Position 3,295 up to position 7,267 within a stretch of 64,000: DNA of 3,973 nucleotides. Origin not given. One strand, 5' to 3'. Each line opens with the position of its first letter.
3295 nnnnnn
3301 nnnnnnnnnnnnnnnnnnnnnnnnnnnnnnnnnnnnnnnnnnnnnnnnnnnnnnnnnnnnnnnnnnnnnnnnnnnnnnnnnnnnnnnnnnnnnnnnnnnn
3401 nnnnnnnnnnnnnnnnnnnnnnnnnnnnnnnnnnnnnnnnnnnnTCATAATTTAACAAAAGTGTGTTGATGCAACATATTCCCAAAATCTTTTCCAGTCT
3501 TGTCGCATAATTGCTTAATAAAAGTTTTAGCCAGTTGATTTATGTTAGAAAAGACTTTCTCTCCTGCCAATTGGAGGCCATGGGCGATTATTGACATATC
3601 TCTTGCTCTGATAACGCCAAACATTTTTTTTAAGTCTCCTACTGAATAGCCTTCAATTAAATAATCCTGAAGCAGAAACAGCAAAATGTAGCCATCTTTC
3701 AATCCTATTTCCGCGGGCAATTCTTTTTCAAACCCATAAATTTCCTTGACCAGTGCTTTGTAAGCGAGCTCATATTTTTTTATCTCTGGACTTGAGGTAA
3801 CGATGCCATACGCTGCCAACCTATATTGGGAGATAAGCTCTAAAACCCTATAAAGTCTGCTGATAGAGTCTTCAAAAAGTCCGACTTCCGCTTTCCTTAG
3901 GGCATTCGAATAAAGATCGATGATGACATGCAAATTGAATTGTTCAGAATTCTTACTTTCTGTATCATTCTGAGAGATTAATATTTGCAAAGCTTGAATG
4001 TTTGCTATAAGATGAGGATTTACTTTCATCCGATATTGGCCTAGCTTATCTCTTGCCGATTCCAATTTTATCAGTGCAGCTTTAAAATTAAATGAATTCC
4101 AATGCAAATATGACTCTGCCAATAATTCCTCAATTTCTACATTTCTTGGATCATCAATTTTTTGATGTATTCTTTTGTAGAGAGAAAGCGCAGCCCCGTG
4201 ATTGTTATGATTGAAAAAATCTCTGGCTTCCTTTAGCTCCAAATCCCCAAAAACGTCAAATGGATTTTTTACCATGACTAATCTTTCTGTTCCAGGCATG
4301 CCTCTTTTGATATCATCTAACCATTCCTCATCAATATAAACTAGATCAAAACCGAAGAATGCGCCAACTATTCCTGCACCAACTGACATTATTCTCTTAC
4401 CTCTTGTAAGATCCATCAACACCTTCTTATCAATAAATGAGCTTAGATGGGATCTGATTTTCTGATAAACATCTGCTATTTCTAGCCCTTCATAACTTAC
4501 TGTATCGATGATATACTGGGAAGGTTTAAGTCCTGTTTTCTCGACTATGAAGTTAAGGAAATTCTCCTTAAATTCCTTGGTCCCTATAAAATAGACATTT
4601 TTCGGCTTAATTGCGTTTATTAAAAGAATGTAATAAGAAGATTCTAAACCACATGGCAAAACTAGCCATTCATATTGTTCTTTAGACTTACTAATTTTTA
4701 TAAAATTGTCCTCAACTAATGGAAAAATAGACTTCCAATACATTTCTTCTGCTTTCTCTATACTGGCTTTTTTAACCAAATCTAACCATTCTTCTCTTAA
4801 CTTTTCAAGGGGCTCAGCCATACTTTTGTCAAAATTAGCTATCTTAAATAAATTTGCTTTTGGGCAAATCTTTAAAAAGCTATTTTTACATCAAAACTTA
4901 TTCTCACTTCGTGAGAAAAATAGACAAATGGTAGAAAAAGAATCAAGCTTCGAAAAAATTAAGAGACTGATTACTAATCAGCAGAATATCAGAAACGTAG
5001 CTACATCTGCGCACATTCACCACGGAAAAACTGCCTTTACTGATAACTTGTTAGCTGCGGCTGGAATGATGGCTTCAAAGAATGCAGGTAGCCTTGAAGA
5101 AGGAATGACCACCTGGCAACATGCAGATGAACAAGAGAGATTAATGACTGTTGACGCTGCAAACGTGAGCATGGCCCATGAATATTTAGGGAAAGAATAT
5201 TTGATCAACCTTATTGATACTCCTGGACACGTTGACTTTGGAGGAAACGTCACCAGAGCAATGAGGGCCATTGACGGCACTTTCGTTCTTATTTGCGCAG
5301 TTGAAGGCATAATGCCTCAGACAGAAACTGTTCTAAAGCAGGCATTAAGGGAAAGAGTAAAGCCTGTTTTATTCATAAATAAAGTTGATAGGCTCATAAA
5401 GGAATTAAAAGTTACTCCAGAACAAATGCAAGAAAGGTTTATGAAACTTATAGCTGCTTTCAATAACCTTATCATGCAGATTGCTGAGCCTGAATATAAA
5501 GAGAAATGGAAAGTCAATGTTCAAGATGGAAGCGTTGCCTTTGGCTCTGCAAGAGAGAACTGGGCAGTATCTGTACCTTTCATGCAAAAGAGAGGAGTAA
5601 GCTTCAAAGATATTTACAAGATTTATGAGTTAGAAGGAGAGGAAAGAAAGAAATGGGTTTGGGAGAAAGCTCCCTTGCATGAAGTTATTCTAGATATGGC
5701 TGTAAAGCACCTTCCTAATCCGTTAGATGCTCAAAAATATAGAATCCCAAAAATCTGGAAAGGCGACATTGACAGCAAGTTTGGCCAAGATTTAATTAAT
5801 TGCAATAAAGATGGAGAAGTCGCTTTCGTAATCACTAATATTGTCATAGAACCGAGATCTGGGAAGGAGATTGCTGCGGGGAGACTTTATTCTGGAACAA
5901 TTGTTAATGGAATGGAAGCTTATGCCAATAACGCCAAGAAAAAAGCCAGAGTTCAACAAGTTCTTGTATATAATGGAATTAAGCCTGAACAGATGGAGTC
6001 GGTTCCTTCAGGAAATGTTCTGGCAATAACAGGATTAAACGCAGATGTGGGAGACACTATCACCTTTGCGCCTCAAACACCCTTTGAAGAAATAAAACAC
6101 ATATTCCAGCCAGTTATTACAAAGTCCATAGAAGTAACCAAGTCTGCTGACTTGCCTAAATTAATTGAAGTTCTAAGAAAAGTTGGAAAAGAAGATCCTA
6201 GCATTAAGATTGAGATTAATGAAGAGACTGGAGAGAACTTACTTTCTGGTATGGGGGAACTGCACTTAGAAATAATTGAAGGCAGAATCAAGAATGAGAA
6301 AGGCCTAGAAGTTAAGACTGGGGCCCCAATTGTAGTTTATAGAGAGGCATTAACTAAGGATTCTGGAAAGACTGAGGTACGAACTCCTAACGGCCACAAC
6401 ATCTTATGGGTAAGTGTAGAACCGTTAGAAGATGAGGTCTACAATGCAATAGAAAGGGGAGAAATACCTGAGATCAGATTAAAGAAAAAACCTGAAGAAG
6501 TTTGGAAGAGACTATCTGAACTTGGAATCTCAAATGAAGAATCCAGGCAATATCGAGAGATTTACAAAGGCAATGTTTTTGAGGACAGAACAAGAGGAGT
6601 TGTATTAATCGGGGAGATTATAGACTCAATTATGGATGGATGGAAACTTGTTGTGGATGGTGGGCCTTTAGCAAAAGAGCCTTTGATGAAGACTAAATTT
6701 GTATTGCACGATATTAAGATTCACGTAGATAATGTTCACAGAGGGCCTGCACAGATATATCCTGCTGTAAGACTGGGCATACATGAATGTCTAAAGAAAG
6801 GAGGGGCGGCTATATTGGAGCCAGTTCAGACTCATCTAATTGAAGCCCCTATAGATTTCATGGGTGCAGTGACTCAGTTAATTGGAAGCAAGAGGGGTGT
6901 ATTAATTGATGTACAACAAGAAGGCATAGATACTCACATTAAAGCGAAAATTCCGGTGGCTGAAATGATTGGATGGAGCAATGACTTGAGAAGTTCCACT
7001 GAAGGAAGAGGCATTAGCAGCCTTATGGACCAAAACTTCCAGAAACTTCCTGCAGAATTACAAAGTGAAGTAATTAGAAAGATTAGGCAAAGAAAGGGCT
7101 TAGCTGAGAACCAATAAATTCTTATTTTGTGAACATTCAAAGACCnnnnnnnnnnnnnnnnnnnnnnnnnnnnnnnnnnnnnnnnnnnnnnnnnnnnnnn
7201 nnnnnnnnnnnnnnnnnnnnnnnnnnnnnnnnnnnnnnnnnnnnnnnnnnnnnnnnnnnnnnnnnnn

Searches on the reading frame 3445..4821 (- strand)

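Call 79: search_protein_families(library=pfam, proteins=[window:3445-4821:-], max_evalue=0.0001)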
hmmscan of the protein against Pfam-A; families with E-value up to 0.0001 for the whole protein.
window:3445-4821:- (458 aa): 2 families
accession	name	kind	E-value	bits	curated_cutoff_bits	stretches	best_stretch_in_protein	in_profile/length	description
PF09670.15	Cas_Cas02710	-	5.7e-24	85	27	1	291-435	4-150/153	Csm6 HEPN domain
PF22205.1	Csm6_6H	-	3.5e-09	37.1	27.6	1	191-256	1-66/93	Csm6 6H domain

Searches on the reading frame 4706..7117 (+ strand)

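Call 79: search_protein_families(library=pfam, proteins=[window:4706-7117:+], max_evalue=0.0001)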
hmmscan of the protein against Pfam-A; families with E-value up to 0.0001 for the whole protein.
window:4706-7117:+ (803 aa): 6 families
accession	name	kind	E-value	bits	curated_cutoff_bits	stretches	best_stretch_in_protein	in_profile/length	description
PF00009.33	GTP_EFTU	-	5e-49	166.9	26.5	1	94-337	2-187/188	Elongation factor Tu GTP binding domain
PF14492.12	EFG_III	-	4.8e-23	81.4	27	1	468-539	3-74/75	Elongation Factor G, domain III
PF00679.30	EFG_C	-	7e-18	64.9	27.9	1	703-788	2-88/89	Elongation factor G C-terminus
PF03764.24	EFG_IV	-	1.4e-17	64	24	1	594-699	11-120/121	Elongation factor G, domain IV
PF03144.31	GTP_EFTU_D2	-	3.9e-09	37.2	30.3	1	389-453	3-73/73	Elongation factor Tu domain 2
PF22042.2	EF-G_D2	-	4.1e-07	30.5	27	1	380-453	10-82/84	Elongation factor G domain 2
